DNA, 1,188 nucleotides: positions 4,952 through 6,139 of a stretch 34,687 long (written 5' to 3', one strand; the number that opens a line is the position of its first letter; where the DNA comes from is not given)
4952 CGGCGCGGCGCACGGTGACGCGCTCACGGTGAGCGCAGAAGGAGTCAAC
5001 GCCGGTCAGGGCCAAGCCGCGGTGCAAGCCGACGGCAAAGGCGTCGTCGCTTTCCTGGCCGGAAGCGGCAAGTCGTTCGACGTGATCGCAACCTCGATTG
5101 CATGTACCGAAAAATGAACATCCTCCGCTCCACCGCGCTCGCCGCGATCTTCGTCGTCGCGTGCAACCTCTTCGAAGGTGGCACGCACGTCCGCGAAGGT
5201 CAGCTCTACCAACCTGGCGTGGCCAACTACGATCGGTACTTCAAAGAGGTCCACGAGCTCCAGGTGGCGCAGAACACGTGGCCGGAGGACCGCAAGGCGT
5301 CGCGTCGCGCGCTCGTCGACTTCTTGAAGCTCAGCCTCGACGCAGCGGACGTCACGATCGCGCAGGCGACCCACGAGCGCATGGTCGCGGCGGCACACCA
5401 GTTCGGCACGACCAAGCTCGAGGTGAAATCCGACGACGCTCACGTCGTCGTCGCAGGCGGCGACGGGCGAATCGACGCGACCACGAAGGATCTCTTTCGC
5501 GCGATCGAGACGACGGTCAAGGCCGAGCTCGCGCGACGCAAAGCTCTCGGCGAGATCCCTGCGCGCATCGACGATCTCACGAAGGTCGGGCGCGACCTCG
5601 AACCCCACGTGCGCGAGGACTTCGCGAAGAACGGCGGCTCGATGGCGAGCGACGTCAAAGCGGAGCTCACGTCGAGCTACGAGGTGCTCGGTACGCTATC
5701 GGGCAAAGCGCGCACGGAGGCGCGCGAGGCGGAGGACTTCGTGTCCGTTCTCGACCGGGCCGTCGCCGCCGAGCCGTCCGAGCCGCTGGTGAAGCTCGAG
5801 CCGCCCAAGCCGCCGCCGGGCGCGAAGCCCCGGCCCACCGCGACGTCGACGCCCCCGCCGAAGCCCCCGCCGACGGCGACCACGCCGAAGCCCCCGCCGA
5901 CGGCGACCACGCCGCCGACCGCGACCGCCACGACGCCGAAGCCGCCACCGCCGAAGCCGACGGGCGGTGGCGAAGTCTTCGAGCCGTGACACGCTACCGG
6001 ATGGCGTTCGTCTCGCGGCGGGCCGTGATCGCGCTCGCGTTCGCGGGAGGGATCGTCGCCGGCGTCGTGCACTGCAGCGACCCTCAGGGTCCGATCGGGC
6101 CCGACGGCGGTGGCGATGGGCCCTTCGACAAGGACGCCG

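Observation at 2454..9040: Translationally coupled cassette of exported Cys-rich proteins facing a short DsbD-type reductase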

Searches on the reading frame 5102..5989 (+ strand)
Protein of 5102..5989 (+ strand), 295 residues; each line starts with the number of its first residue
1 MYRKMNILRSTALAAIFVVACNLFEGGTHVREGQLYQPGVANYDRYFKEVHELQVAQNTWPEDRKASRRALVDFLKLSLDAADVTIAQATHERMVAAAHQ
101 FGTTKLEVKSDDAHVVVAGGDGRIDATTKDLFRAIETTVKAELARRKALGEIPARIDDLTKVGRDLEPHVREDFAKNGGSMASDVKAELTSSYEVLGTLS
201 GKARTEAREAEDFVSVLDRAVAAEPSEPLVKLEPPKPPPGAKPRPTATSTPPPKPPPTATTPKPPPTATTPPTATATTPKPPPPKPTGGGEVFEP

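Call 5: search_protein_families(library=pfam, proteins=[window:5102-5989:+], max_evalue=0.01)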
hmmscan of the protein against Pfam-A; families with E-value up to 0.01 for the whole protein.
window:5102-5989:+ (295 aa): 0 families

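Call 6: search_protein_families(library=ncbifam, proteins=[window:5102-5989:+], max_evalue=0.01)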
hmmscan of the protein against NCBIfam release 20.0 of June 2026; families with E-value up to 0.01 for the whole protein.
window:5102-5989:+ (295 aa): 1 family
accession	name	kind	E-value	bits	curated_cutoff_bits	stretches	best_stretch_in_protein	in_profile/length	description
NF033930.1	pneumo_PspA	exception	0.0069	15.1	850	1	66-271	216-398/659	pneumococcal surface protein A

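Call 70: search_protein_families(library=pfam, proteins=[window:5114-5989:+], max_evalue=5)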
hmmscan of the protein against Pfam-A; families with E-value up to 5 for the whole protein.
window:5114-5989:+ (291 aa): 1 family
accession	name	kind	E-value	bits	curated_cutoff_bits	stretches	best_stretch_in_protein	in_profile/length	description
PF00781.29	DAGK_cat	-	0.091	12.8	23.6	1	106-149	53-88/125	Diacylglycerol kinase catalytic domain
